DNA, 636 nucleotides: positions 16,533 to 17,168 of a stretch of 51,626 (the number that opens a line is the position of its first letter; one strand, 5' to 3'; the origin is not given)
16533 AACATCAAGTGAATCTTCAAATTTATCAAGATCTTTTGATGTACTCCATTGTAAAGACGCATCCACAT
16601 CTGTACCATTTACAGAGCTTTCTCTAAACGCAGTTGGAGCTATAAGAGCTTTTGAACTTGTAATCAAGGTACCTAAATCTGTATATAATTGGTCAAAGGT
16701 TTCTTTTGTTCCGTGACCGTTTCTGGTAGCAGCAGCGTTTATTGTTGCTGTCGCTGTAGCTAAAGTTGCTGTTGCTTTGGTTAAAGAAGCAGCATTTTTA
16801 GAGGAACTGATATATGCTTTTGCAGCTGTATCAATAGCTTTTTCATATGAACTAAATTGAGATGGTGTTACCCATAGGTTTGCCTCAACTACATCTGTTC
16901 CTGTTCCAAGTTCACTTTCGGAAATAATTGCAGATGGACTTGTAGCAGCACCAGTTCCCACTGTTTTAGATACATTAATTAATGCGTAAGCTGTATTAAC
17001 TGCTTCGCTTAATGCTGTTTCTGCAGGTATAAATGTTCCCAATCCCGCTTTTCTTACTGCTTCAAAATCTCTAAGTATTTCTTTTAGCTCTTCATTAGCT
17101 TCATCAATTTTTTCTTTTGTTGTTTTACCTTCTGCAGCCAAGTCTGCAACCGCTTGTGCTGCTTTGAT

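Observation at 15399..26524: Tandem pair of giant secreted paralogs with modular helical repeats and extreme Glu/Arg C-terminal tails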

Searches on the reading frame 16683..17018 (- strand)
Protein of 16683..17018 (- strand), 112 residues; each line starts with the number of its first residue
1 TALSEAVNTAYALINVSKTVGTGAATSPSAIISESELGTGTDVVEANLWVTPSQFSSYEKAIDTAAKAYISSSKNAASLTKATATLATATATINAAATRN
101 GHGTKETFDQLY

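Call 38: predict_structure(alignment_id=A1)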
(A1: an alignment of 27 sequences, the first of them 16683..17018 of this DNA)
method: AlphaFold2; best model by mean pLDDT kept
length: 112 residues; sequences in the alignment: 27
mean_pLDDT: 95.3   pTM: 0.85
mean pLDDT of the five models: 95.3, 87.7, 85.4, 85.3, 82.2
residues with pLDDT >= 90: 103; 70-90: 9; 50-70: 0; < 50: 0
segments of 3 or more residues with pLDDT < 50: none
pLDDT, mean of each block of 10 residues (from residue 1): 96 95 90 97 97 98 97 96 97 97 92 81
secondary structure, 60 per line:
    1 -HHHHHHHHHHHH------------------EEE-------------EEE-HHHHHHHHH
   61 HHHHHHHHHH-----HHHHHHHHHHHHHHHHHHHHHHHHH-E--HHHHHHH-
elements in order: H2-13 E32-34 E48-50 H52-70 H76-100 H105-111

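Call 40: search_protein_representatives(alignment_id=A1)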
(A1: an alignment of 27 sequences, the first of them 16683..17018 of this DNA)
Query: 27 sequences, 122 profile positions. Proteins with E-value up to 0.001 (for the whole library): 2295; up to 1e-10: 904; up to 1e-30: 158. The best 150 are listed.
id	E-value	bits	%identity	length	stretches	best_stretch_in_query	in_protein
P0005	3.1e-229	763.5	-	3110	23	6-108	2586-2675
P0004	4.9e-144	488.4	-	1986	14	6-104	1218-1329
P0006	1.1e-140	477.5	-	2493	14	10-114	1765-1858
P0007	1.6e-131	448.0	-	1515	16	12-107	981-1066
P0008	7.4e-126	429.7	-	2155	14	16-114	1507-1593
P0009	2.0e-111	383.1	-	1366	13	6-110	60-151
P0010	5.9e-106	365.4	-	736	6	11-115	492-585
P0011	1.4e-100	348.1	-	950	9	9-112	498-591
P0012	1.4e-95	331.9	-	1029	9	4-106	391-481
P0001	2.3e-95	331.2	-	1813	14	8-111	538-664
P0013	1.6e-93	325.3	-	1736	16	4-114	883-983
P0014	1.4e-92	322.3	-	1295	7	8-108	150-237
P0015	2.2e-92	321.6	-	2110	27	47-115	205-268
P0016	9.9e-92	319.5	-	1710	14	12-109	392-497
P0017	1.8e-90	315.5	-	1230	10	7-113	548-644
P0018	5.3e-89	310.7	-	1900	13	14-113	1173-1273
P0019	7.9e-85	297.2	-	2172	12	14-120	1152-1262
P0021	4.6e-78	275.3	-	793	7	44-112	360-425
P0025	2.9e-72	256.7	-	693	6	5-109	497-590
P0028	4.4e-68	243.1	-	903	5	10-110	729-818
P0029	5.3e-68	242.9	-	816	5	9-107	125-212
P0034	4.5e-64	230.2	-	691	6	6-112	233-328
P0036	2.2e-63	227.9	-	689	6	8-112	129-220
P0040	1.3e-60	219.0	-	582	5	11-106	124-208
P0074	1.6e-45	170.3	-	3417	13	10-99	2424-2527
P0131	1.6e-34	134.8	-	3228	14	41-102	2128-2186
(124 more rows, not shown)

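Call 41: search_protein_families(library=pfam, proteins=[P0010, P0011, P0012, P0021, P0025, P0028, P0029, P0034, P0036, P0040], max_evalue=0.01)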
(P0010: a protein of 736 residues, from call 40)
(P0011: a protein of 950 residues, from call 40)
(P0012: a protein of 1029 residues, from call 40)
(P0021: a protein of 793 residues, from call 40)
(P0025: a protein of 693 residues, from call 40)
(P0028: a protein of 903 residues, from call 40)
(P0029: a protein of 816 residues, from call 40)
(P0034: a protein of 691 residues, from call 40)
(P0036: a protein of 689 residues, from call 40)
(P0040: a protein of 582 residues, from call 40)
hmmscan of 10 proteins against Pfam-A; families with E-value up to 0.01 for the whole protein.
P0010 (736 aa): 1 family
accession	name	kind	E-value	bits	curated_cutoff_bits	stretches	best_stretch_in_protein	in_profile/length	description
PF07554.19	FIVAR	-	0.00012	23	29.2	1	531-568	30-70/71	FIVAR domain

P0011 (950 aa): 1 family
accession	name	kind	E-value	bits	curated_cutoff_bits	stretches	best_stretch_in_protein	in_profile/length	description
PF07554.19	FIVAR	-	3.9e-08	34.3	29.2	0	540-574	30-67/71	FIVAR domain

P0012 (1029 aa): 3 families
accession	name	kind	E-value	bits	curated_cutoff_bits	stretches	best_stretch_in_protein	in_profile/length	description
PF07554.19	FIVAR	-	1.3e-24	87.1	29.2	3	701-739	26-67/71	FIVAR domain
PF07485.16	DUF1529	-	1.9e-05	24.9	25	0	445-478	55-88/121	Domain of Unknown Function (DUF1259)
PF16924.11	DpaA_N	-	0.00018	22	29.2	0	573-636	37-100/116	Dipicolinate synthase subunit A N-terminal domain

P0021 (793 aa): 1 family
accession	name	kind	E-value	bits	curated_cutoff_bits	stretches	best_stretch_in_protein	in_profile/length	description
PF07554.19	FIVAR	-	9e-28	97.2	29.2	6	92-133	27-71/71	FIVAR domain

P0025 (693 aa): 1 family
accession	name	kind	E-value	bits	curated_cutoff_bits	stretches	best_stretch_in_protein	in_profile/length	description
PF07554.19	FIVAR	-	1.1e-20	74.5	29.2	3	538-577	26-68/71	FIVAR domain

P0028 (903 aa): 12 families
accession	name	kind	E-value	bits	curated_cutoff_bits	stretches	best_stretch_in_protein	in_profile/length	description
PF00395.25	SLH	-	1.3e-30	105.5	20.8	2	31-73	1-44/44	S-layer homology domain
PF07554.19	FIVAR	-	6.3e-25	88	29.2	5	402-442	27-70/71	FIVAR domain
PF02368.24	Big_2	-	4e-12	46.3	22.8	1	275-349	2-73/79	Bacterial Ig-like domain (group 2)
PF14712.11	Snapin_Pallidin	-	1.8e-08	35.2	29.6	0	769-822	9-60/89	Snapin/Pallidin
PF02271.21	UCR_14kD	-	7.3e-05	23.1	27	0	754-772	67-85/100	Ubiquinol-cytochrome C reductase complex 14kD subunit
PF04406.19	TP6A_N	-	0.00013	22.2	26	0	515-531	38-54/62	Type IIB DNA topoisomerase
PF21896.2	Talin_IBS2B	-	0.0003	21.1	27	0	492-543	3-55/118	Talin IBS2B domain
PF07061.16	Swi5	-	0.00055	20.4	22.1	0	493-540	10-53/80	Swi5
PF17675.6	APG6_N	-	0.0012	19.7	45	0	395-447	46-98/132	Apg6 coiled-coil region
PF00725.27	3HCDH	-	0.0032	18.4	22.1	0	410-467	11-69/97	3-hydroxyacyl-CoA dehydrogenase, C-terminal domain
PF08826.15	DMPK_coil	-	0.0037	17.8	22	0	492-535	17-60/61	DMPK coiled coil domain like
PF06482.17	Endostatin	-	0.0076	16.4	29.4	0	648-711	82-142/170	Collagenase NC10 and Endostatin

P0029 (816 aa): 1 family
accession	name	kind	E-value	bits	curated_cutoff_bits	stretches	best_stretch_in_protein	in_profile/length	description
PF07554.19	FIVAR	-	1e-20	74.6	29.2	4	72-115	25-71/71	FIVAR domain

P0034 (691 aa): 1 family
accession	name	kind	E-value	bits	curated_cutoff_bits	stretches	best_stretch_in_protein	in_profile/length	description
PF07554.19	FIVAR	-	2.2e-15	57.5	29.2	5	87-127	26-69/71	FIVAR domain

P0036 (689 aa): 1 family
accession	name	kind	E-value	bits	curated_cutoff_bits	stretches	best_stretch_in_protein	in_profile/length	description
PF07554.19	FIVAR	-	1.6e-12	48.3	29.2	0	75-113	27-69/71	FIVAR domain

P0040 (582 aa): 1 family
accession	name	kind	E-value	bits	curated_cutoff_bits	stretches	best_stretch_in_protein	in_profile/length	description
PF07554.19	FIVAR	-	8e-10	39.6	29.2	2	252-289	26-66/71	FIVAR domain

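Call 42: fold_search(model_id=the predicted structure, library=pdb)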
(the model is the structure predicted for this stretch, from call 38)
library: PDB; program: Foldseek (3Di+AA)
matches with E <= 10: 80; with E <= 0.001: 0
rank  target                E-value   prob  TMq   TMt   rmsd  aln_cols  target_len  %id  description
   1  6qev_B                1.5e+00  0.69  0.38  0.03   1.2        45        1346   16  EngBF DARPin Fusion 4b B6 (released 2019-11-06)
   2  2ozn_B                1.8e+00  0.69  0.54  0.46   6.1        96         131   14  The Cohesin-Dockerin Complex of NagJ and NagH from Clostridium perfringens (released 2008-05-06)
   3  6gv8                  2.2e+00  0.12  0.28  0.21   8.6        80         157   16  Characterization of extracellular matrix binding protein- (Embp)-mediated Staphylococcus epidermidis adherence to fibron (released 2019-07-03)
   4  2kub_MODEL_1_A        2.5e+00  0.47  0.35  0.47   1.3        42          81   14  Solution structure of the alpha subdomain of the major non-repeat unit of Fap1 fimbriae of Streptococcus paras (released 2010-07-21)
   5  5wbx_B                2.7e+00  0.23  0.37  0.43   4.6        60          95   10  Structural insights into the potency of SK/IK channel positive modulators (released 2017-12-20)
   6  4j9z_B                2.9e+00  0.11  0.30  0.33   5.7        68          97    9  Calcium-calmodulin complexed with the calmodulin binding domain from a small conductance potassium channel splice vari (released 2013-03-27)
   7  7puj                  3.5e+00  0.33  0.33  0.09   1.3        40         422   20  Crystal structure of Endoglycosidase E GH18 domain from Enterococcus faecalis (released 2022-03-16)
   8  1xja_A                3.7e+00  0.14  0.29  0.21   3.0        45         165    9  Apo form of the Y31V mutant dimerization domain fragment of Escherichia coli regulatory protein AraC (released 2004-10-12)
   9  9lay_B                3.7e+00  0.01  0.17  0.10  15.0       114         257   16  Cryo-EM structure of the apo-form succinate dehydrogenase from Chloroflexus aurantiacus (released 2025-11-12)
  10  6qep                  4.0e+00  0.41  0.37  0.03   1.1        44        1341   16  EngBF DARPin Fusion 4b H14 (released 2019-11-06)
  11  6qfk_A                4.2e+00  0.35  0.38  0.03   1.1        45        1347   16  EngBF DARPin Fusion 4b G10 (released 2019-11-06)
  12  7puk_A                4.5e+00  0.28  0.33  0.09   1.3        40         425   20  Crystal structure of Endoglycosidase E GH18 domain from Enterococcus faecalis in complex with Man5 product (released 2022-03-16)
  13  3cra_A                4.8e+00  0.25  0.33  0.16   1.3        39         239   18  Crystal Structure of Escherichia coli MazG, the Regulator of Nutritional Stress Response (released 2008-04-22)
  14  6iol_N                4.8e+00  0.06  0.28  0.12   6.6        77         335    9  Cryo-EM structure of multidrug efflux pump MexAB-OprM (60 degree state) (released 2019-04-03)
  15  4clv_A                5.1e+00  0.20  0.37  0.30   2.2        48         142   17  Crystal Structure of dodecylphosphocholine-solubilized NccX from Cupriavidus metallidurans 31A (released 2014-10-01)
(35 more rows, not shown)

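Call 44: list_cluster_members(proteins=[P0005, P0006, P0010, P0018, P0019, P0131, P0074, P0009, P0008, P0016])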
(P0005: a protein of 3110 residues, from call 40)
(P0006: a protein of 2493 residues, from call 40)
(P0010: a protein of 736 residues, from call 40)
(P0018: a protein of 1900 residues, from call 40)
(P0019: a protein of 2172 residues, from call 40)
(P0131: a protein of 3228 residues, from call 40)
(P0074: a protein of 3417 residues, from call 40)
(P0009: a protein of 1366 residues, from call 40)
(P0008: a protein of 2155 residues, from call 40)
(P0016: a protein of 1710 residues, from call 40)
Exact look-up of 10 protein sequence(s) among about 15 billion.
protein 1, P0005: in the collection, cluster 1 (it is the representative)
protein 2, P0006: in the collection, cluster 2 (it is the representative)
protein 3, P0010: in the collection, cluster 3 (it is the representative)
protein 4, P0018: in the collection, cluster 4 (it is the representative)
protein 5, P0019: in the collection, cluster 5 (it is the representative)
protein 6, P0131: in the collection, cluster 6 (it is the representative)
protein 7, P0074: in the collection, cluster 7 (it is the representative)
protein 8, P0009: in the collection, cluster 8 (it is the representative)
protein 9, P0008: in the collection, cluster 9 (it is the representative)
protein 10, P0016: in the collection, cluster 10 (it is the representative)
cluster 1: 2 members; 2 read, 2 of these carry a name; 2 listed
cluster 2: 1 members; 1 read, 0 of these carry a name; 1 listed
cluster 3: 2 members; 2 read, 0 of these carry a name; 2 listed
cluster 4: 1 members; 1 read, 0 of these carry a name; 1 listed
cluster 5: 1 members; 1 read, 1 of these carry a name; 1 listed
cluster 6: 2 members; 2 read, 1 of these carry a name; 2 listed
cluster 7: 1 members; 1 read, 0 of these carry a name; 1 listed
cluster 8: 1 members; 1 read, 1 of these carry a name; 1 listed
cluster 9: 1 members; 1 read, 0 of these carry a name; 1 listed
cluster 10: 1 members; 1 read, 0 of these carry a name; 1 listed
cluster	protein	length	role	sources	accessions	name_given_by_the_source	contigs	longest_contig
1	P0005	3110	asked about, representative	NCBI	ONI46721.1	hypothetical protein AN642_00475, partial [Epulopiscium sp. SCG-B10WGA-EpuloA2]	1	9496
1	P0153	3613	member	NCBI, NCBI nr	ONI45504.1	hypothetical protein AN641_04000 [Candidatus Epulonipiscioides gigas] | hypothetical protein AN641_04000 [Epulopiscium sp. SCG-C07WGA-EpuloA2]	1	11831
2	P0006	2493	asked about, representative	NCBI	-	-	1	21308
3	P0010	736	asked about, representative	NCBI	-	-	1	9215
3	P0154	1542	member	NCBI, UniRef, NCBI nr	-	-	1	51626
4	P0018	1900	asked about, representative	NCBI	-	-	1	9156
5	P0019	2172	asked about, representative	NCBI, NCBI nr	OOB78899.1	MAG: hypothetical protein BEN18_00735 [Epulopiscium sp. Nuni2H_MBin001]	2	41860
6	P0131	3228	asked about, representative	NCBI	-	-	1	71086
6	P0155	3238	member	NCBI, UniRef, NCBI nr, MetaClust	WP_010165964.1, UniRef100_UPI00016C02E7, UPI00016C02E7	hypothetical protein [Candidatus Epulonipiscium viviparus] | hypothetical protein n=1 Tax=Candidatus Epulonipiscium viviparus TaxID=420336 ... | hypothetical protein [Candidatus Epulopiscium viviparus]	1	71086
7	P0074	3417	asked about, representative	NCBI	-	-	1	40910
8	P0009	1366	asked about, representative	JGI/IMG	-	hypothetical protein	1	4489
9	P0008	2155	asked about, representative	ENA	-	-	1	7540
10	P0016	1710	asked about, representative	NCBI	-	-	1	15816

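Call 45: find_encoding_contigs(protein=P0010, flank=10000, max_places=3)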
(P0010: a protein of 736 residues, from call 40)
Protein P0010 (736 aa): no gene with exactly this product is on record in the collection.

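Call 46: find_encoding_contigs(protein=P0018, flank=10000, max_places=3)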
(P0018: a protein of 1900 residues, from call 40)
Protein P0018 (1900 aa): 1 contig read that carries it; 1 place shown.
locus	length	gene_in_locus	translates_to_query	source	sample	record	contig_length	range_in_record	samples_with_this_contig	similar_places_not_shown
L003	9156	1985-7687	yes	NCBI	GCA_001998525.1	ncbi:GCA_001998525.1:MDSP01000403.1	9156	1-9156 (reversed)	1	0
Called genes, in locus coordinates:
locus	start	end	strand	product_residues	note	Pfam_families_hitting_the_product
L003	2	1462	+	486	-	?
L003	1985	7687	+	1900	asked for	-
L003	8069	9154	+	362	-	?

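Call 57: search_protein_families(library=pfam, proteins=[P0018, P0019, P0009, P0016, P0007], max_evalue=0.001)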
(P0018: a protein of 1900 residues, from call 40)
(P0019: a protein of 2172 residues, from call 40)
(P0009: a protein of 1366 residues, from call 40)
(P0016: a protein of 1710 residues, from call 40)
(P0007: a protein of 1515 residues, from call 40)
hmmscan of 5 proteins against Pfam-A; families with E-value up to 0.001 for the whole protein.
P0018 (1900 aa): 1 family
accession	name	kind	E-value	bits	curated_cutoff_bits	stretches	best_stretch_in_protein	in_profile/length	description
PF07554.19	FIVAR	-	0.00075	20.5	29.2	1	1221-1257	30-69/71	FIVAR domain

P0019 (2172 aa): 0 families

P0009 (1366 aa): 2 families
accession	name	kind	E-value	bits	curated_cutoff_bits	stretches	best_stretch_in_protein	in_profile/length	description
PF07554.19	FIVAR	-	2.7e-18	66.8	29.2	1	1123-1166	25-71/71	FIVAR domain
PF18653.6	Arcadin_1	-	6e-06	26.7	25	0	1024-1050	72-98/111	Arcadin 1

P0016 (1710 aa): 0 families

P0007 (1515 aa): 5 families
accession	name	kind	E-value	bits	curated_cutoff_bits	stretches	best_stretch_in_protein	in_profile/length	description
PF07554.19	FIVAR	-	1.1e-64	215.4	29.2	6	1015-1057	25-70/71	FIVAR domain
PF21896.2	Talin_IBS2B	-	2.6e-07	31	27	0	1205-1247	2-44/118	Talin IBS2B domain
PF23735.1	KIF9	-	1e-05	26.2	31.9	0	1394-1432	20-58/140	Kinesin-like protein KIF9 domain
PF25792.1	BREX_BrxC_helical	-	2e-05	25.3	27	0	661-724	7-70/123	BREX ATP-binding protein BrxC alpha helical domain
PF14707.11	Sulfatase_C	-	0.00046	21.2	30.9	0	917-968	61-112/127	C-terminal region of aryl-sulfatase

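Call 58: search_protein_families(library=pfam, alignment_id=A1, max_evalue=1)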
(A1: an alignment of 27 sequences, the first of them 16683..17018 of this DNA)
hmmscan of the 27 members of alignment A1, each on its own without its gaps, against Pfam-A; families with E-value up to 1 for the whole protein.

A. member 1, window:16683-17018:- (112 aa): 0 families

B. families by the number of members that match (of 27 scanned): 24 families
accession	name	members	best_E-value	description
PF07554.19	FIVAR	5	2.7e-05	FIVAR domain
PF08863.15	YolD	1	0.0029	YolD-like protein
PF07156.20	Prenylcys_lyase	1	0.0064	Prenylcysteine lyase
PF06810.17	Phage_scaffold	1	0.0094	Phage capsid assembly scaffolding protein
PF22872.1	DUF7018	1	0.012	Domain of unknown function (DUF7018)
PF22029.2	PhyR_sigma2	1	0.014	Sigma2 domain of PhyR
PF19775.4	DUF6261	1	0.022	Family of unknown function (DUF6261)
PF15528.11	Ntox23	1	0.023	Bacterial toxin 23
PF00781.29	DAGK_cat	1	0.081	Diacylglycerol kinase catalytic domain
PF02520.22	ANIS5_cation-bd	1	0.084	SXP/RAL-2 family protein Ani s 5-like, metal-binding domain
PF00428.24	Ribosomal_60s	1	0.088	60s Acidic ribosomal protein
PF21601.3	GldM_2nd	1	0.095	GldM second domain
PF24925.1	DUF7746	1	0.1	Domain of unknown function (DUF7746)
PF17935.6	TetR_C_27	1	0.13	Tetracyclin repressor-like, C-terminal domain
PF03127.19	GAT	1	0.15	GAT domain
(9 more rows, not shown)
